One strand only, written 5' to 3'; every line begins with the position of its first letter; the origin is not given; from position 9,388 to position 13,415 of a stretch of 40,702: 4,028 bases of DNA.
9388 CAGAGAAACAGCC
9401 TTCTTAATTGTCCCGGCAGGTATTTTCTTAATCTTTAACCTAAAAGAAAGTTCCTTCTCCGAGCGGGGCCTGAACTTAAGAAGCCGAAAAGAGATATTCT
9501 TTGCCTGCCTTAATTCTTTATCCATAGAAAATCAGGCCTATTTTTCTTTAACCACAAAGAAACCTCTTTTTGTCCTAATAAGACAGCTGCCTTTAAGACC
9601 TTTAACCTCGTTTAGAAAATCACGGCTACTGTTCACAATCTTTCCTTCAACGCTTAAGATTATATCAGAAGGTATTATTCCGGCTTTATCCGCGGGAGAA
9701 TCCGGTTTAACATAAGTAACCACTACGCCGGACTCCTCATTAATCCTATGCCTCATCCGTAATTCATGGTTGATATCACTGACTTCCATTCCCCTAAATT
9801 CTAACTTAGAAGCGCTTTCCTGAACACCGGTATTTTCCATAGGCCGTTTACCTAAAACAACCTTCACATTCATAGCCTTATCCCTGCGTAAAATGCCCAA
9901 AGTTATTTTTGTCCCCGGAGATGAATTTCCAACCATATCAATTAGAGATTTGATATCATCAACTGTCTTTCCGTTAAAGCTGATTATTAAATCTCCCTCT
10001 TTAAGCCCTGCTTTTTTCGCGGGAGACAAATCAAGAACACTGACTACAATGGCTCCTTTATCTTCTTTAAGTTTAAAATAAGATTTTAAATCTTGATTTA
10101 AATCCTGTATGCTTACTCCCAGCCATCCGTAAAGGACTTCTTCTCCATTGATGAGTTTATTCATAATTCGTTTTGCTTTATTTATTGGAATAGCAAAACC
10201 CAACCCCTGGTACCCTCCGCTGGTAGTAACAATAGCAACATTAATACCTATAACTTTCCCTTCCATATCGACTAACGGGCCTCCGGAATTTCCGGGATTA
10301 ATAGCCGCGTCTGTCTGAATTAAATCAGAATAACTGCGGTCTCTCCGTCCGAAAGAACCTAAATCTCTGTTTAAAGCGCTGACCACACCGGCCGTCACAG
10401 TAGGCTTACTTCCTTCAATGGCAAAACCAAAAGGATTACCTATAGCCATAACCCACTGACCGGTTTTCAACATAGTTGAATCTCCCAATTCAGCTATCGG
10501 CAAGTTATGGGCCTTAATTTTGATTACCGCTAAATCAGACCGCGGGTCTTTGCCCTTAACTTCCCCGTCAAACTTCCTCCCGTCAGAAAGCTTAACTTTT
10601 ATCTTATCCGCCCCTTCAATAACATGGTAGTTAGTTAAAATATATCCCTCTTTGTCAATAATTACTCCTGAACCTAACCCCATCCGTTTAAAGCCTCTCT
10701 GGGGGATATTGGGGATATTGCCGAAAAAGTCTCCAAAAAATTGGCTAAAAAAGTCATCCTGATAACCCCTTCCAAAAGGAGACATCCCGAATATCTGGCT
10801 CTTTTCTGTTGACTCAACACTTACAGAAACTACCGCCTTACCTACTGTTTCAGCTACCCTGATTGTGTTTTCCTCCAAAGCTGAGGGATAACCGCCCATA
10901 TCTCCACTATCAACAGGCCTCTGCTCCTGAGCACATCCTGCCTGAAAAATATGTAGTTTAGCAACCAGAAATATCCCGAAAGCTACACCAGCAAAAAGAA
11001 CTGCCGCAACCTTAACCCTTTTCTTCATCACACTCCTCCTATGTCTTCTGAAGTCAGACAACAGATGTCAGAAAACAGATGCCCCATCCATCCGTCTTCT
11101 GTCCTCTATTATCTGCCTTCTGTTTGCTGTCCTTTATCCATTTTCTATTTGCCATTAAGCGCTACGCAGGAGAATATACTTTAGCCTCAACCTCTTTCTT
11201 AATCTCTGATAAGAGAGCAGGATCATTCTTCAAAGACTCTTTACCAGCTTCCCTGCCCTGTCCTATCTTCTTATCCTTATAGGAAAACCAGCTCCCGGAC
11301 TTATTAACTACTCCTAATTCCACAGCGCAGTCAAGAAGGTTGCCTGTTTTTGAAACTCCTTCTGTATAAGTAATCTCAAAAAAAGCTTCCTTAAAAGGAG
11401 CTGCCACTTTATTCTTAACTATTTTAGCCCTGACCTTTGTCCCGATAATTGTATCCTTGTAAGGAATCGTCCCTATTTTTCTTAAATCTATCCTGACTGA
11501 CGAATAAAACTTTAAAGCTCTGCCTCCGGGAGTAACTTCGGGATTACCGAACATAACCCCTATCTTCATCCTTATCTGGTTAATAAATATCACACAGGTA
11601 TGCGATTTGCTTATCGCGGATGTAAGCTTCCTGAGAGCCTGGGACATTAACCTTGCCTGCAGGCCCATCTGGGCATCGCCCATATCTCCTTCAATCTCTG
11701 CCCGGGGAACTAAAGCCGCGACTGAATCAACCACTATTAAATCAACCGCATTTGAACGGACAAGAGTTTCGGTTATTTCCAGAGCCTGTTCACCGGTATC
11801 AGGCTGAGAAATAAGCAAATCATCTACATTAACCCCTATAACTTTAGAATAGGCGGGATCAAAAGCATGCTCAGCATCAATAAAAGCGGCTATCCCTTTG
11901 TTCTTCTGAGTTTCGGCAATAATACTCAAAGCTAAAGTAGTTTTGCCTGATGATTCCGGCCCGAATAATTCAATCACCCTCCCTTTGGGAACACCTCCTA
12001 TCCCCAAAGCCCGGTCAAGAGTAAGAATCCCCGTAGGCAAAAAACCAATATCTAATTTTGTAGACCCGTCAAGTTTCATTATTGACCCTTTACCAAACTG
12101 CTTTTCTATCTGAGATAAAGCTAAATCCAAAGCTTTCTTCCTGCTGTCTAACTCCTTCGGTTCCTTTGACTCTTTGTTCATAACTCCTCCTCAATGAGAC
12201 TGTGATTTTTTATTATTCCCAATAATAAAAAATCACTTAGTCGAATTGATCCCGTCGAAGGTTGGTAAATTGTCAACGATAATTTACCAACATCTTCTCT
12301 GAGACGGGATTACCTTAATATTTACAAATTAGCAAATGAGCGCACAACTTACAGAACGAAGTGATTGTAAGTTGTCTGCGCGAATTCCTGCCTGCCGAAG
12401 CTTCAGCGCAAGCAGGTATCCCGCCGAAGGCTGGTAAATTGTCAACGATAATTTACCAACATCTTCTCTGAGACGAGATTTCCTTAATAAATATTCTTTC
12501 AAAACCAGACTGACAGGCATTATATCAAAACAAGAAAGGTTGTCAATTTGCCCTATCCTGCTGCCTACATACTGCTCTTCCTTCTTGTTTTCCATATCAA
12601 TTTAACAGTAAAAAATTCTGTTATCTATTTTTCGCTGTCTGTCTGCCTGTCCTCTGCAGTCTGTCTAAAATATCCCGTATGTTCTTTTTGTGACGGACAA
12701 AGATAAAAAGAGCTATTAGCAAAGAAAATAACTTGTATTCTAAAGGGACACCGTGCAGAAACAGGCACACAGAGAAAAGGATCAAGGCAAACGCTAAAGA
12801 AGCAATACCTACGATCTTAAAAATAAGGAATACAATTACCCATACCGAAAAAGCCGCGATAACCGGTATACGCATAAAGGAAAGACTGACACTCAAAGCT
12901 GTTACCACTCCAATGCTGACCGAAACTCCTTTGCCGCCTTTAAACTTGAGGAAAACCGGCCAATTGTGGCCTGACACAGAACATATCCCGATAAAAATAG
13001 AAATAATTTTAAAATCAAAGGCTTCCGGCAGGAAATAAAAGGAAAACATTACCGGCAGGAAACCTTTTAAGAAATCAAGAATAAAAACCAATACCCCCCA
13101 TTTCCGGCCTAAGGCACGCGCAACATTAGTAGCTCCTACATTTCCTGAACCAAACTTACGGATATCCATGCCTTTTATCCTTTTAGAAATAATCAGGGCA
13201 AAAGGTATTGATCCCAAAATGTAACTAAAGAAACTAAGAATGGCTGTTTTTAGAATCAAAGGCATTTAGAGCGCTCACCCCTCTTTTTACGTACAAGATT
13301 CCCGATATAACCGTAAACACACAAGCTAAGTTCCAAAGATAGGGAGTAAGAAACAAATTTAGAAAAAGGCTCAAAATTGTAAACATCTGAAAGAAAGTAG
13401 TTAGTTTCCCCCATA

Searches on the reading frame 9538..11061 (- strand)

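Call 87: search_protein_families(library=pfam, proteins=[window:9538-11061:-], max_evalue=0.00001)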
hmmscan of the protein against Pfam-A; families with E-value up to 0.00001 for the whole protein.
window:9538-11061:- (507 aa): 6 families
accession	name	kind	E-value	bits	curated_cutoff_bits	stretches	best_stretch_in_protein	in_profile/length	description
PF13365.12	Trypsin_2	-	3.6e-36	125.5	27.6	1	130-273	1-144/144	Trypsin-like peptidase domain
PF13180.12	PDZ_2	-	7.5e-27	93.9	27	2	313-401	2-78/80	PDZ domain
PF17820.7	PDZ_6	-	4.6e-20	71.6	27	2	339-392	2-54/54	PDZ domain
PF00089.32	Trypsin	-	7.4e-19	68.9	20.6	1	131-298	28-218/220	Trypsin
PF00595.29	PDZ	-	2.2e-15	57.2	23.2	1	312-390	10-80/81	PDZ domain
PF04495.20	GRASP55_65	-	7.5e-08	33.2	27.7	0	330-396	38-104/138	GRASP55/65 PDZ-like domain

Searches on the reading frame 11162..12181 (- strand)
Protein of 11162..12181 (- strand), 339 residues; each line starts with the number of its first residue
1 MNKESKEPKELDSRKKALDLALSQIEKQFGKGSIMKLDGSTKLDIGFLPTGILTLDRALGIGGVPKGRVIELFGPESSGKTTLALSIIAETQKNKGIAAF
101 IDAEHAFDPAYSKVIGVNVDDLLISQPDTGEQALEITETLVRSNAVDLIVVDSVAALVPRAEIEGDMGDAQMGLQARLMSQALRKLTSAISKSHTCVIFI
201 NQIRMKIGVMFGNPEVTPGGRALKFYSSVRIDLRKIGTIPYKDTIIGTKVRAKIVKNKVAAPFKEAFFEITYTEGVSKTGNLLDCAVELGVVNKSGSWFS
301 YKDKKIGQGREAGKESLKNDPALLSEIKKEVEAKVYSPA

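Call 7: search_protein_families(library=ncbifam, proteins=[window:11162-12181:-])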
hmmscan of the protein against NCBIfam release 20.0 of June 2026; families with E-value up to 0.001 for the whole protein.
window:11162-12181:- (339 aa): 13 families
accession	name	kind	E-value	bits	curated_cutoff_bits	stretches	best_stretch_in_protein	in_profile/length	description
TIGR02012.1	tigrfam_recA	equivalog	2.7e-158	526.4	325.3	1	14-332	2-320/321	recombinase RecA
NF007072.0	PRK09519.1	equivalog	5.9e-119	398.6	1024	2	13-260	6-253/790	intein-containing recombinase RecA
TIGR02237.1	recomb_radB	equivalog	2.8e-17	63.3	172.4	1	59-236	4-179/210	DNA repair and recombination protein RadB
NF003301.0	PRK04301.1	equivalog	1.2e-15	57.5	259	1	42-235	77-283/316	DNA repair and recombination protein RadA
NF006861.0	PRK09361.1-1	equivalog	5.5e-12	45.7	278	1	48-271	5-223/235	DNA repair and recombination protein RadB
TIGR02236.1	recomb_radA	equivalog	1.2e-11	44.6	361.15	1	43-235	73-279/311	DNA repair and recombination protein RadA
NF033429.2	ImuA_translesion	equivalog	5.8e-11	42.6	150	1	47-150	15-119/181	translesion DNA synthesis-associated protein ImuA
TIGR02238.1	recomb_DMC1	equivalog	3.7e-09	36.2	447.7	1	48-235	78-281/314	meiotic recombinase Dmc1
TIGR02239.1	recomb_RAD51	equivalog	4.2e-09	35.9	478.05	1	44-235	74-281/316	DNA repair protein RAD51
TIGR03881.1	KaiC_arch_4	hypoth_equivalog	0.00012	21.8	247.8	1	48-167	3-100/231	KaiC domain-containing protein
NF058630.1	repair_Rv3395c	exception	0.00037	20.3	65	1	62-161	5-94/153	DnaE2-dependent mutagenesis accessory factor ImuA'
TIGR03600.1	phage_DnaB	exception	0.00061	18.9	498.65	0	10-104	149-232/421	phage replicative helicase, DnaB family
TIGR00416.1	sms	equivalog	0.00071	18.4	403.05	1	49-168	77-192/454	DNA repair protein RadA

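Call 22: find_related_loci(query=window:11162-12181:-, collection=genome_contigs, flank=3000)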
Query window:11162-12181:- (339 aa) in genome_contigs; peptide patterns used: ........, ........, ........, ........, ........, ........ (x = any residue, [..] = any of these).
600 stretches matched a pattern (row limit reached: there are more); 599 encode a relative of the query (tblastn E <= 1e-3); the best 80 are kept; 80 distinct loci.
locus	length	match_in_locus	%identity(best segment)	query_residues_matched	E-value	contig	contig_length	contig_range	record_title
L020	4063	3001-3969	74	11-332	7e-163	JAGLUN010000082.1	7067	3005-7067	MAG: Candidatus Omnitrophota bacterium isolate RS_11_35 ZL20.bin.35.fa_82, whole genome shotgun sequence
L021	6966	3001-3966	67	10-331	3e-150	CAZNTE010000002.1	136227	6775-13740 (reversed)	MAG TPA_asm: uncultured Tissierellaceae bacterium isolate binchicken_co173_922 genome assembly, contig: NODE_303_length_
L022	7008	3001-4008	66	1-337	2e-147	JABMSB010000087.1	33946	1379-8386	MAG: Candidatus Omnitrophota bacterium isolate bin.291 k141_6018674, whole genome shotgun sequence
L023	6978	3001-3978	69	12-337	9e-146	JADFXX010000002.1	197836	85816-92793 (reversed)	MAG: Candidatus Omnitrophota bacterium isolate nDJH2bin18 nDJH2_bin18_NODE_2_length_197836_cov_59.150423, whole genome s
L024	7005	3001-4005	61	1-335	6e-145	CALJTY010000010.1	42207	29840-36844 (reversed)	MAG TPA_asm: uncultured Acidimicrobiaceae bacterium isolate SRR6231140_bin.37_CONCOCT_v1.1_MAG genome assembly, contig:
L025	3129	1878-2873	63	5-335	3e-150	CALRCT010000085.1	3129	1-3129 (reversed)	MAG: uncultured Candidatus Saccharimonas sp. isolate RH-23may17-261 genome assembly, contig: RH-23may17-C295530, whole g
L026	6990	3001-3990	65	7-335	2e-143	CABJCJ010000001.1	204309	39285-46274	Veillonellaceae bacterium SB90 isolate MGYG-HGUT-00182 genome assembly, contig: AF21-1AC.Scaf1, whole genome shotgun seq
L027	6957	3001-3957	66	12-331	7e-143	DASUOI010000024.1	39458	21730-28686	MAG TPA_asm: Candidatus Saccharimonadales bacterium isolate SMAG_U1624 k141_157688, whole genome shotgun sequence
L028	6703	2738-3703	67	11-331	8e-143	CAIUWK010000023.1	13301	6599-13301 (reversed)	MAG: uncultured Geobacter sp. isolate E14_bin-1665 genome assembly, contig: bin-1665:023/113, whole genome shotgun seque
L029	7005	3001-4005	63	2-335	3e-142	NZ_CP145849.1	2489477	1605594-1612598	Mitsuokella multacida strain DSM 20544 chromosome, complete genome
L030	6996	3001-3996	64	4-335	5e-142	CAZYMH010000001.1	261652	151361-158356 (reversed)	MAG TPA_asm: uncultured Candidatus Saccharibacteria bacterium isolate SRP300315_co1_59 genome assembly, contig: NODE_9_l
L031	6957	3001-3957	65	13-331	1e-141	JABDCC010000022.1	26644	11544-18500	MAG: Alphaproteobacteria bacterium isolate BWOrgHeat_Nextera78_MAG7 3300020795.a:Ga0206962_1117, whole genome shotgun se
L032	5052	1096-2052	66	12-331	7e-142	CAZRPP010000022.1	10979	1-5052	MAG TPA_asm: uncultured Candidatus Saccharibacteria bacterium isolate SRP285395_co1_152 genome assembly, contig: NODE_99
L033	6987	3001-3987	65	6-335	2e-141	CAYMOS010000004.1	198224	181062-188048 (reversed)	MAG TPA_asm: uncultured Candidatus Saccharibacteria bacterium isolate SRP199154_co1_50 genome assembly, contig: NODE_17_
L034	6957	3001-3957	66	12-331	1e-141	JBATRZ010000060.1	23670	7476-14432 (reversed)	MAG: Candidatus Saccharimonadales bacterium isolate MFD10470_ilm_asm_bin33 k127_87042, whole genome shotgun sequence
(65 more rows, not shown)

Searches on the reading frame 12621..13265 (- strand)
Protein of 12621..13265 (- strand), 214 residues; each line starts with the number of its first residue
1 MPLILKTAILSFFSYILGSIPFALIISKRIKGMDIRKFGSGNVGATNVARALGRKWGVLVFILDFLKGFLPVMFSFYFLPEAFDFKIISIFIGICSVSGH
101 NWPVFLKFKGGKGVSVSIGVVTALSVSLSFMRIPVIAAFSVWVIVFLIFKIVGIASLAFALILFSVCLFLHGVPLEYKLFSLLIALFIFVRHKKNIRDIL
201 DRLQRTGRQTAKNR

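Call 7: search_protein_families(library=ncbifam, proteins=[window:12621-13265:-])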
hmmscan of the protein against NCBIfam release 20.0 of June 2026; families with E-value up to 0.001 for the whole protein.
window:12621-13265:- (214 aa): 8 families
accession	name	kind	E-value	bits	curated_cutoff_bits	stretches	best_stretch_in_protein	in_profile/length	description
TIGR00023.1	TIGR00023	equivalog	4.3e-46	157.2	137.2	1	9-202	7-188/196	glycerol-3-phosphate 1-O-acyltransferase PlsY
NF010993.0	PRK14417.1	equivalog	3.2e-33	115.2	249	1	8-158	6-151/232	membrane protein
NF010992.0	PRK14416.1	equivalog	3.5e-30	105.6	222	1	13-202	5-193/207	membrane protein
NF010976.0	PRK14399.1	equivalog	8.4e-25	88.1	419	1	7-166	11-166/258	membrane protein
NF010990.0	PRK14414.1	equivalog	1.6e-22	80.2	261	1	11-202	11-191/210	glycerol-3-phosphate acyltransferase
NF010987.0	PRK14411.1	equivalog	6.5e-21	75.1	243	1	12-200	8-183/204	membrane protein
NF001254.0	PRK00220.2-1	equivalog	5.2e-18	65.7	199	1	13-190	12-179/182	glycerol-3-phosphate 1-O-acyltransferase PlsY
NF010978.0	PRK14401.1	equivalog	1.1e-15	58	163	1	8-161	3-148/187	membrane protein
